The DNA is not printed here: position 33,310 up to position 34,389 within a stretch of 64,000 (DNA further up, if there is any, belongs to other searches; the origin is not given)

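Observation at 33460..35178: Single-polypeptide fusion of a GNAT-like N-acyltransferase domain and a HisC/CobD-like PLP aminotransferase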

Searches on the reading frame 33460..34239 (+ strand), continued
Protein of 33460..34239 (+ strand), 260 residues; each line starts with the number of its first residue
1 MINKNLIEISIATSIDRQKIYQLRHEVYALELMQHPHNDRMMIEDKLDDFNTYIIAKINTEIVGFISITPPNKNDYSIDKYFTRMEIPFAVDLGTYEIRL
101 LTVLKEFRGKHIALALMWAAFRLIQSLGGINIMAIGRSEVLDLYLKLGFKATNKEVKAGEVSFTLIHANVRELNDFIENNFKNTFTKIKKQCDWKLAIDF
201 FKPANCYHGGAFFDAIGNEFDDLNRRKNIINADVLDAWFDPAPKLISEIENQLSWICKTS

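Call 99: find_encoding_contigs(protein=P0352, flank=4000, max_places=1)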
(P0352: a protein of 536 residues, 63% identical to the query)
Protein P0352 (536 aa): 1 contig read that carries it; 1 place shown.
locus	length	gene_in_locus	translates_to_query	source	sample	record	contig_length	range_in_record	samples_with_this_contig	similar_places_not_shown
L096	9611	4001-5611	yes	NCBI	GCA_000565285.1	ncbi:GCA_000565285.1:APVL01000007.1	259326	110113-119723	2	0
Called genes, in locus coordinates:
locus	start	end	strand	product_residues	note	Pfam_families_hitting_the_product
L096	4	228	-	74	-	PF01325:Fe_dep_repress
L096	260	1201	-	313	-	PF01297:ZnuA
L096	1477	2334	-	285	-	PF00950:ABC-3, PF01032:FecCD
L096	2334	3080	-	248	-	PF02463:SMC_N (faint), PF00005:ABC_tran, PF13304:AAA_21 (faint)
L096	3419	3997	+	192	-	PF02660:G3P_acyltransf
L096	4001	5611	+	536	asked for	PF00583:Acetyltransf_1, PF13527:Acetyltransf_9 (faint), PF13673:Acetyltransf_10, PF21926:FeeM, PF13444:Acetyltransf_5 (weak), PF00266:Aminotran_5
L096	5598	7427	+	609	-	PF27449:LtaS_N, PF00884:Sulfatase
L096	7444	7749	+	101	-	-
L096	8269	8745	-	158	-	PF12867:DinB_2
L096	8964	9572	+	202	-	-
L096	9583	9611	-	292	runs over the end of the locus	PF02311:AraC_binding, PF07883:Cupin_2, PF12833:HTH_18, PF00165:HTH_AraC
